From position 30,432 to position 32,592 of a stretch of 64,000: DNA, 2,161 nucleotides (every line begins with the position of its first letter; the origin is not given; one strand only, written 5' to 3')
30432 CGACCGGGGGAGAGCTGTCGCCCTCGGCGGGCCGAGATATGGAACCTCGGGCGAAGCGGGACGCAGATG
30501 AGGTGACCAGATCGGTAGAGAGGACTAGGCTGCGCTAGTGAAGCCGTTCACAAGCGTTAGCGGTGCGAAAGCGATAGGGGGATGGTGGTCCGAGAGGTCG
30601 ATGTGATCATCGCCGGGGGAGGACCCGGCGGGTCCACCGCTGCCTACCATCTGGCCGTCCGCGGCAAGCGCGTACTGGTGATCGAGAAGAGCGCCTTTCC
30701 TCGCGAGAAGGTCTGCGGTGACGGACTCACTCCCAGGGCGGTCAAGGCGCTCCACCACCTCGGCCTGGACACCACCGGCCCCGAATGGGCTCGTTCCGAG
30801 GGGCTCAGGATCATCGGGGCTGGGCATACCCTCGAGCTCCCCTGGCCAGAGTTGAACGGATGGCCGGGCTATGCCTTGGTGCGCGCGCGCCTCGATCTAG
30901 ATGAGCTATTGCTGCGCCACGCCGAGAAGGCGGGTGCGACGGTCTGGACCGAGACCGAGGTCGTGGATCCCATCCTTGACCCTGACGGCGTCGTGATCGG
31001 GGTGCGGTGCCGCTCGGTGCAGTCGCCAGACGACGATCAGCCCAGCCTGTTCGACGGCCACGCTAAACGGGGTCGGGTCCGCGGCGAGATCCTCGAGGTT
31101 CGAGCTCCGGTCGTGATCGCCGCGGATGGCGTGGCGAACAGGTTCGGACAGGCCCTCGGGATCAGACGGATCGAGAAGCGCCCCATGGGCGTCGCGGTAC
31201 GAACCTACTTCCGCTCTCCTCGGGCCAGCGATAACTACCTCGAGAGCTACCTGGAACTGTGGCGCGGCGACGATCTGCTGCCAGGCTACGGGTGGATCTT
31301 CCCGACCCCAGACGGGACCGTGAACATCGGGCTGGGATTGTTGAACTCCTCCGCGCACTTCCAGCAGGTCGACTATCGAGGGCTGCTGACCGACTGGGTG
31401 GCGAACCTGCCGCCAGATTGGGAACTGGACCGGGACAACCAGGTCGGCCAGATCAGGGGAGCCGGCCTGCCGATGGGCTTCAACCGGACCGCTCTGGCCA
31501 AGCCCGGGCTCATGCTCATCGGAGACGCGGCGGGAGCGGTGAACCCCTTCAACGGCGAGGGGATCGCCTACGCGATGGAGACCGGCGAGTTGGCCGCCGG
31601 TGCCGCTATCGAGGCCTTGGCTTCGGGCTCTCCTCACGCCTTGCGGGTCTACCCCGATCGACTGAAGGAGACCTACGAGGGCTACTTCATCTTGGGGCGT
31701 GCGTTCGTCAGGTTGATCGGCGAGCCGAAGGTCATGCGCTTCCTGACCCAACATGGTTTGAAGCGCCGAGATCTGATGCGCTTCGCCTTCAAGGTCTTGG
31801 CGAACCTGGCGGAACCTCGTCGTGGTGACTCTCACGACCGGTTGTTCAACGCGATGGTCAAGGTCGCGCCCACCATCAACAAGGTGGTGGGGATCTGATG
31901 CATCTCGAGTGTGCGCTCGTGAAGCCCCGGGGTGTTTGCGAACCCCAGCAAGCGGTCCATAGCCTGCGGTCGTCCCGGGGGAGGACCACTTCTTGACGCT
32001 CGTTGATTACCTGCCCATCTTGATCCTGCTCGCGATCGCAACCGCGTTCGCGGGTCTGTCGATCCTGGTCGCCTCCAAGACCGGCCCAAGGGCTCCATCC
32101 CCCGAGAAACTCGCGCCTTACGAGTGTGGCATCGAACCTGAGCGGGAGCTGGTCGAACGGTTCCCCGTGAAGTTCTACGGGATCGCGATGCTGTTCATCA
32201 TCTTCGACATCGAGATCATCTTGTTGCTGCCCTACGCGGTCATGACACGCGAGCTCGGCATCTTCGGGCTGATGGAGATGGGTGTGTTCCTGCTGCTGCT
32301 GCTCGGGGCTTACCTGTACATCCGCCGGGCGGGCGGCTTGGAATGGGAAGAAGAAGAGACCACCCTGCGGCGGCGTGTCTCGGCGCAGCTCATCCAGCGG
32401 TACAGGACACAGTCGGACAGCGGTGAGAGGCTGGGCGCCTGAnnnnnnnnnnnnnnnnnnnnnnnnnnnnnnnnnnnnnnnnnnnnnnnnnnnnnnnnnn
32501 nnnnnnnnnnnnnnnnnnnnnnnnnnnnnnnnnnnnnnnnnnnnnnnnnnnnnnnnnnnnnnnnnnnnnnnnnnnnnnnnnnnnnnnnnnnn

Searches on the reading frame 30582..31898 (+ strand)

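Call 36: search_protein_families(library=pfam, proteins=[window:30582-31898:+], max_evalue=0.001)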
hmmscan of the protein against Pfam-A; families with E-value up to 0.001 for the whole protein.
window:30582-31898:+ (438 aa): 9 families
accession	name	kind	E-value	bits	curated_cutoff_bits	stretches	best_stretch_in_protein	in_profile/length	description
PF01494.25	FAD_binding_3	-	8.3e-20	71.7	22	1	5-335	1-311/349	FAD binding domain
PF01266.30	DAO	-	2.2e-10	41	27.9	1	7-40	1-34/353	FAD dependent oxidoreductase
PF04820.20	Trp_halogenase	-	7e-09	35.5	21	1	7-64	1-61/458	Tryptophan halogenase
PF00890.30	FAD_binding_2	-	5.3e-07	29.6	20.4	1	7-38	1-32/414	FAD binding domain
PF13450.12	NAD_binding_8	-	4.2e-06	27.4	21.9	1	10-38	1-29/68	NAD(P)-binding Rossmann-like domain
PF12831.13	FAD_oxidored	-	5.6e-06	26.3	27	1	7-39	1-33/416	FAD dependent oxidoreductase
PF22578.2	GGR_cat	-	8e-06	26.1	27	1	221-273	17-68/88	Geranylgeranyl reductase catalytic domain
PF01946.23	Thi4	-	5.1e-05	23.1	26.2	1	5-37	17-50/235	Thi4 family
PF03486.20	HI0933_like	-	0.00022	21.2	50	1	7-46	2-41/244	HI0933-like protein Rossmann domain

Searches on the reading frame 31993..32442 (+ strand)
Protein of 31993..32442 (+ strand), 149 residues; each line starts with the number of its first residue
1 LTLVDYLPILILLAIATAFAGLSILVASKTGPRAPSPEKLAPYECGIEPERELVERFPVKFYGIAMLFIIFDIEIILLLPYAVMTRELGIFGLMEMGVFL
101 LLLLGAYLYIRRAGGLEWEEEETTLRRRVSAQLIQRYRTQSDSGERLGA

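Call 36: search_protein_families(library=pfam, proteins=[window:31993-32442:+], max_evalue=0.001)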
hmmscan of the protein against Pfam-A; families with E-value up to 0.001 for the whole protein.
window:31993-32442:+ (149 aa): 1 family
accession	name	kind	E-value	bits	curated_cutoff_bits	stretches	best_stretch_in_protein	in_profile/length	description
PF00507.24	Oxidored_q4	-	5.2e-30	104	23.3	1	23-118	4-99/99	NADH-ubiquinone/plastoquinone oxidoreductase, chain 3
